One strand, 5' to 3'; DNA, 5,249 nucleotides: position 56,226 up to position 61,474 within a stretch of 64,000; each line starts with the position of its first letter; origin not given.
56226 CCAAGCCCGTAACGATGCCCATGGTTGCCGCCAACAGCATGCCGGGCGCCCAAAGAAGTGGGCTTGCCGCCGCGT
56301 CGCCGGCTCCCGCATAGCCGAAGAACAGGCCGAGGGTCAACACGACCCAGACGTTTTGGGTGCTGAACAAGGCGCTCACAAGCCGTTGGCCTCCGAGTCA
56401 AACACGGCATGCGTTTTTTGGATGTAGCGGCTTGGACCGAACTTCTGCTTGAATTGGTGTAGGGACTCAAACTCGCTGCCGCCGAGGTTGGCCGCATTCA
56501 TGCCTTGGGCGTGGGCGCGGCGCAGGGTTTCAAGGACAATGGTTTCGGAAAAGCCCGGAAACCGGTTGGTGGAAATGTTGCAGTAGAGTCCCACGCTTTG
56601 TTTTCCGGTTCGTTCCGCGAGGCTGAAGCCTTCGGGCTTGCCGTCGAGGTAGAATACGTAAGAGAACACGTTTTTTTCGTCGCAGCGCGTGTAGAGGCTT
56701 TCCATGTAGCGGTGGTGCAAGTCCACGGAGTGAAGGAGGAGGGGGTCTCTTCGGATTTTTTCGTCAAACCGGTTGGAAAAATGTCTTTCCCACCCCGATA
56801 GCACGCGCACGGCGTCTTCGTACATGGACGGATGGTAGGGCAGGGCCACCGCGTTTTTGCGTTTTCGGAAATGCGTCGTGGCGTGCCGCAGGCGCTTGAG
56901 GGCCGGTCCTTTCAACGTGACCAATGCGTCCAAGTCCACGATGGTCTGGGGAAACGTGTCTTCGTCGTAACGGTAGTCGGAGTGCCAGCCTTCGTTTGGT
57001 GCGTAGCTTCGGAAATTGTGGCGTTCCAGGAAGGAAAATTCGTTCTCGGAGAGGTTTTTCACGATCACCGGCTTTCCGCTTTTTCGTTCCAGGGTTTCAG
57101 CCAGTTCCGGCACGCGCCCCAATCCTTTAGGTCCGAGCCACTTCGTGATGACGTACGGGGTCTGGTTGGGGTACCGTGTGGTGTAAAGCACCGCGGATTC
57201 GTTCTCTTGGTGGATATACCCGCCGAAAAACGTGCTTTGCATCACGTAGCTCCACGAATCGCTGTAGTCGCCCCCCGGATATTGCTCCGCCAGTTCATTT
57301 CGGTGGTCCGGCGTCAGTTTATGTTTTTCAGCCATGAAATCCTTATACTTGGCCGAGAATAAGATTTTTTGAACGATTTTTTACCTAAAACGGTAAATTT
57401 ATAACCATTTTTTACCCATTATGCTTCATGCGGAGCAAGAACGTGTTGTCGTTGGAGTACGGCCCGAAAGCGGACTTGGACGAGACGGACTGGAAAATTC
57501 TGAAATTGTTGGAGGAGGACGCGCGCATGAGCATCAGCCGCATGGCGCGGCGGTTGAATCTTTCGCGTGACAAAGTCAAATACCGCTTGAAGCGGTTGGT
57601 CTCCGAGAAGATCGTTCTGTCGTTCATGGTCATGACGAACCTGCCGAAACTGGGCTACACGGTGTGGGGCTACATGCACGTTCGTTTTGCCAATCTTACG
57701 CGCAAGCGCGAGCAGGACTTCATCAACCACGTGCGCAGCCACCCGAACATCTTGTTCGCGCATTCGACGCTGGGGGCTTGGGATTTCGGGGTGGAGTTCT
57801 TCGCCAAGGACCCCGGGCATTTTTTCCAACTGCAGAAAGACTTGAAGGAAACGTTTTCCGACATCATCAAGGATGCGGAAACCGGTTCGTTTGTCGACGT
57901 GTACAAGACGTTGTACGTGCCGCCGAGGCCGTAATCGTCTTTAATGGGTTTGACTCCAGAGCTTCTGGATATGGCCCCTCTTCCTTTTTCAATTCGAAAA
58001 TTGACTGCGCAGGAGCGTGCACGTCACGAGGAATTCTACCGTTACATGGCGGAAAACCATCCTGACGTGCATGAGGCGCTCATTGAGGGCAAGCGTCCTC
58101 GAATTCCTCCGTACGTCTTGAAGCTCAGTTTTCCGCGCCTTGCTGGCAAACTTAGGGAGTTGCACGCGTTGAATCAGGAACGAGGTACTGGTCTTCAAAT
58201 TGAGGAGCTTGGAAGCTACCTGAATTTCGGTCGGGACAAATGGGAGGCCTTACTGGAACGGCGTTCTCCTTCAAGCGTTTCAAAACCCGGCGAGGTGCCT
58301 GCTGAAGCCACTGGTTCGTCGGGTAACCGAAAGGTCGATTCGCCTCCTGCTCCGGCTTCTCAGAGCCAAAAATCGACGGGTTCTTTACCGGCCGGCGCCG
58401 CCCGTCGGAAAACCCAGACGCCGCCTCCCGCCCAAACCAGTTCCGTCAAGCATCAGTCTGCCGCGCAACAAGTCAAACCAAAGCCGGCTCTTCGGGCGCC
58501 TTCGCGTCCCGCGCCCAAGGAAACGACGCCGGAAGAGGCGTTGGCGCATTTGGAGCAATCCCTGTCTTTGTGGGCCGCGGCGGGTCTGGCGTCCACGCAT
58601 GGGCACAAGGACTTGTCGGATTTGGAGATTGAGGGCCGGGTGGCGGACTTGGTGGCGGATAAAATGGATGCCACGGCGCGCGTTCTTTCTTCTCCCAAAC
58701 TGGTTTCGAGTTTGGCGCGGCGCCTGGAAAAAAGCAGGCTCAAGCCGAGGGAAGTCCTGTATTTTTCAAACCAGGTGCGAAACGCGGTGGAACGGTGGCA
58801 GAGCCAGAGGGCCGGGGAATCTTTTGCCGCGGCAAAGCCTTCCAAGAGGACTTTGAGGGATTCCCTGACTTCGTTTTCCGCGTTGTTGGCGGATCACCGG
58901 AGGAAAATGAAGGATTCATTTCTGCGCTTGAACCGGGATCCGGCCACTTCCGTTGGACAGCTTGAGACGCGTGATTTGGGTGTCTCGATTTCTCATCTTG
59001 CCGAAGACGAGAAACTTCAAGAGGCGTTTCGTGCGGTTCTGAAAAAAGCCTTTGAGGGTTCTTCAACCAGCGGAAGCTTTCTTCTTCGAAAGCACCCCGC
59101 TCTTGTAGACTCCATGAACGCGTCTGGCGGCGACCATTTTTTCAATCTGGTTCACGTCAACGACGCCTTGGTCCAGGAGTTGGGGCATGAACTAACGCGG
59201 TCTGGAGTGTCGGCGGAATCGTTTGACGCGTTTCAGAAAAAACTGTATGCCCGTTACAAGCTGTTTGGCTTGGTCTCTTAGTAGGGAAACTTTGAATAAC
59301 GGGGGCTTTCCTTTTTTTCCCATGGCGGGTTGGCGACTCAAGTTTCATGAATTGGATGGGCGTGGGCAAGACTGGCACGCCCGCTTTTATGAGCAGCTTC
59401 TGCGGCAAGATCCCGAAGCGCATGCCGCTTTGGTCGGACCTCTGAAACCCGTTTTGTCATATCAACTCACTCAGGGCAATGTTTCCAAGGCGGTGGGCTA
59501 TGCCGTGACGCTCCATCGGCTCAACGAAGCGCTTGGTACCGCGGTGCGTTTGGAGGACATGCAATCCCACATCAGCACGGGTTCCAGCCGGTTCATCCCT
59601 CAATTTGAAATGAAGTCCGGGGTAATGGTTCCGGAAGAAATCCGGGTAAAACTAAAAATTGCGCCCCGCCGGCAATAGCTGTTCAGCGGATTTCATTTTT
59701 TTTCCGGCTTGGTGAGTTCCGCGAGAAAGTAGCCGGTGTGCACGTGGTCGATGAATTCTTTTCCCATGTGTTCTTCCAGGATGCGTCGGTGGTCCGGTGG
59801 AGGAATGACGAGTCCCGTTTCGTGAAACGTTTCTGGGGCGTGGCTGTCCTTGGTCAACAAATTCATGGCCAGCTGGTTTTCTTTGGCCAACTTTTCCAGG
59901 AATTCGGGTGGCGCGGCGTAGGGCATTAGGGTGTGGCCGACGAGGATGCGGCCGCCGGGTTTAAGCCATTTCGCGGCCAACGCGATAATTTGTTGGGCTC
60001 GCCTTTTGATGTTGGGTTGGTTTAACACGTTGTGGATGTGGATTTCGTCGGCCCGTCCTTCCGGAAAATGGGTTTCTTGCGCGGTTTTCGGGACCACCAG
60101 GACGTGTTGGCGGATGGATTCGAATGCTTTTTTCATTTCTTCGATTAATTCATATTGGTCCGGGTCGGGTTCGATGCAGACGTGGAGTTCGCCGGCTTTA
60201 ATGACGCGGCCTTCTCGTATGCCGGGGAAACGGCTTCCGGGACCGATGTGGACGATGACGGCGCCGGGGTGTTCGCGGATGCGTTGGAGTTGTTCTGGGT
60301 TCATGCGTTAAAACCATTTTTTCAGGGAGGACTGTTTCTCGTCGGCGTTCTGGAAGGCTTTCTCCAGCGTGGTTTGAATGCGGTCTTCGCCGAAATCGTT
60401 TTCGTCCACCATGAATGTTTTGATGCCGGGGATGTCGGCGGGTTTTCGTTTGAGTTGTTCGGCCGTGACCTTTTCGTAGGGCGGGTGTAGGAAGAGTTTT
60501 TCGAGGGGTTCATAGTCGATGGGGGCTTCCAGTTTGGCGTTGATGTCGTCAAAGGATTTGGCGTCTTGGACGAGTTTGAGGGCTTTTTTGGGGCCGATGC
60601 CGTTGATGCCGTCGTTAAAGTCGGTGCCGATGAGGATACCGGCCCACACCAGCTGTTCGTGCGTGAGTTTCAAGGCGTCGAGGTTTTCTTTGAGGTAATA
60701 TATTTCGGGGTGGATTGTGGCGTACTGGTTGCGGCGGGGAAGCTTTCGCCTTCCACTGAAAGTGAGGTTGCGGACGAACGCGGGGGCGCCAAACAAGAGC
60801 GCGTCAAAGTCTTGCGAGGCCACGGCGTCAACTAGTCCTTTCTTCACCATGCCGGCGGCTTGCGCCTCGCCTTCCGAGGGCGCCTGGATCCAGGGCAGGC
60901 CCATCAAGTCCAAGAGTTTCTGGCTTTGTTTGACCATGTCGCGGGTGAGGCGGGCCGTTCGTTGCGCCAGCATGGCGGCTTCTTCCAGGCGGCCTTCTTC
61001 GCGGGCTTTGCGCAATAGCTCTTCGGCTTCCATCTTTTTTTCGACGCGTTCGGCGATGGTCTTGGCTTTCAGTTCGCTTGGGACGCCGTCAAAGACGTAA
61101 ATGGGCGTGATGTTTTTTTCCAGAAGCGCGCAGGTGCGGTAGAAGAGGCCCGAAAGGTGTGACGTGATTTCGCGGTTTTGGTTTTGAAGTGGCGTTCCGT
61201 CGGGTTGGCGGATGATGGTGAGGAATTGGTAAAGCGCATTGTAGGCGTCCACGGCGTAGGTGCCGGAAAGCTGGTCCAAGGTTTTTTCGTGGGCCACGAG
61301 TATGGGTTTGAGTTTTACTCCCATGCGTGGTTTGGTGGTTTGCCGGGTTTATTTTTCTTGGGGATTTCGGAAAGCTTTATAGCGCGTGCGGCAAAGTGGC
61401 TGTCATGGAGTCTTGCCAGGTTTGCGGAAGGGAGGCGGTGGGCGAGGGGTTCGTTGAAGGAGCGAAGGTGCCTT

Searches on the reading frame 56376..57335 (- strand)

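Call 19: search_protein_families(library=pfam, proteins=[window:56376-57335:-], max_evalue=0.00001)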
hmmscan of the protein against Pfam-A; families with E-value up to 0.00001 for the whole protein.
window:56376-57335:- (319 aa): 1 family
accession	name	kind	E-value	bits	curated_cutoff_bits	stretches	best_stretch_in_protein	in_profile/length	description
PF09924.15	LPG_synthase_C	-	5.2e-09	36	27.5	1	25-297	10-256/298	Phosphatidylglycerol lysyltransferase, C-terminal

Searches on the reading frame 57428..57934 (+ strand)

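Call 98: search_protein_families(library=pfam, proteins=[window:57428-57934:+], max_evalue=0.001)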
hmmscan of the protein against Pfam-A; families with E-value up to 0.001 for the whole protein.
window:57428-57934:+ (168 aa): 4 families
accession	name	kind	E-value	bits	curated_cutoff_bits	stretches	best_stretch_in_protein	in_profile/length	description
PF13404.12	HTH_AsnC-type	-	1.3e-14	54.1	27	1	17-57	1-41/42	AsnC-type helix-turn-helix domain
PF13412.12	HTH_24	-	3.5e-14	52.5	21.9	1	17-63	1-47/48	Winged helix-turn-helix DNA-binding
PF01037.27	AsnC_trans_reg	-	5.8e-05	23.3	25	1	91-138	6-54/73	Lrp/AsnC ligand binding domain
PF12840.13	HTH_20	-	6.9e-05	23.2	27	1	23-61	8-46/51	Helix-turn-helix domain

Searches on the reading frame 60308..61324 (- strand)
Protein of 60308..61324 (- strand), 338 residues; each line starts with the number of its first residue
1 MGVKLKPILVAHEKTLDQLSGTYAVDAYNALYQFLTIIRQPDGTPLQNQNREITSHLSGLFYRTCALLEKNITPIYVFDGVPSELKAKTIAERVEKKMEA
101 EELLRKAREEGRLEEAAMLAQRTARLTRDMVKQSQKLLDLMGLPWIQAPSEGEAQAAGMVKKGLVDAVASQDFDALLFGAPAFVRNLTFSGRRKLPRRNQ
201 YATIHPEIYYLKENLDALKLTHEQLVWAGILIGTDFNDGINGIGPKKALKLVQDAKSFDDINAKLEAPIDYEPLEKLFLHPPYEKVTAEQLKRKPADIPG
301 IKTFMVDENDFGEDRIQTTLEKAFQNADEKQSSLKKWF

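Call 19: search_protein_families(library=pfam, proteins=[window:60308-61324:-], max_evalue=0.00001)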
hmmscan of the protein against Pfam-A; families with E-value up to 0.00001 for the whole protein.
window:60308-61324:- (338 aa): 2 families
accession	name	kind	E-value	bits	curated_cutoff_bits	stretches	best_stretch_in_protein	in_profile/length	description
PF00867.23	XPG_I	-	5.1e-25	88.1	24.9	1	142-235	1-89/89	XPG I-region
PF00752.23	XPG_N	-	3e-18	66.6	22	1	13-99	14-100/101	XPG N-terminal domain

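Call 40: search_solved_structures(query=window:60308-61324:-, max_evalue=1e-20)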
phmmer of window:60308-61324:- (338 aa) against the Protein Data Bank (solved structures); distinct sequences matched with E-value up to 1e-20: 24.
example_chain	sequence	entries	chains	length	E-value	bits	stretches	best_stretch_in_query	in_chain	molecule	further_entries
1b43_A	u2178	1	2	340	1.7e-91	310.1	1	1-338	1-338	PROTEIN (FEN-1)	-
3ory_A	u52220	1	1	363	1.9e-91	310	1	1-338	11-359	flap endonuclease 1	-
1mc8_A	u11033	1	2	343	2.3e-86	293.2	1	1-338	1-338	Flap Endonuclease-1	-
2izo_A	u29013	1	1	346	2e-80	273.7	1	12-338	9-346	FLAP STRUCTURE-SPECIFIC ENDONUCLEASE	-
4wa8_A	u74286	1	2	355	4.5e-79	269.3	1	4-326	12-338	Flap endonuclease 1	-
1rxv_A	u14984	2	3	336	6.7e-79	268.7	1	2-338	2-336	Flap structure-specific endonuclease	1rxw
1a76_A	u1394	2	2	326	1.6e-67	231.3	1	15-338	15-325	FLAP ENDONUCLEASE-1 PROTEIN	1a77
3q8k_A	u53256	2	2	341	1.4e-57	198.6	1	22-323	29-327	Flap endonuclease 1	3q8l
9rci_A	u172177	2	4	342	1.4e-57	198.6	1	22-323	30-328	Flap endonuclease 1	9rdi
5fv7_A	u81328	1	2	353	1.6e-57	198.4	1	22-323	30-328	FLAP ENDONUCLEASE 1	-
1ul1_X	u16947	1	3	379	1.8e-57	198.3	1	22-323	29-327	Flap endonuclease-1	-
8yjh_D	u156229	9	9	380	1.8e-57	198.3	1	22-323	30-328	Flap endonuclease 1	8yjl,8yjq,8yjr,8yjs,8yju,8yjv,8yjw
5zod_A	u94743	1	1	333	2e-57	198.1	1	22-322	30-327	Flap endonuclease 1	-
5k97_A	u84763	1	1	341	7.1e-57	196.3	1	22-323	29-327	Flap endonuclease 1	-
5um9_A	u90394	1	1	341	7.1e-57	196.3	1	22-323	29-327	Flap endonuclease 1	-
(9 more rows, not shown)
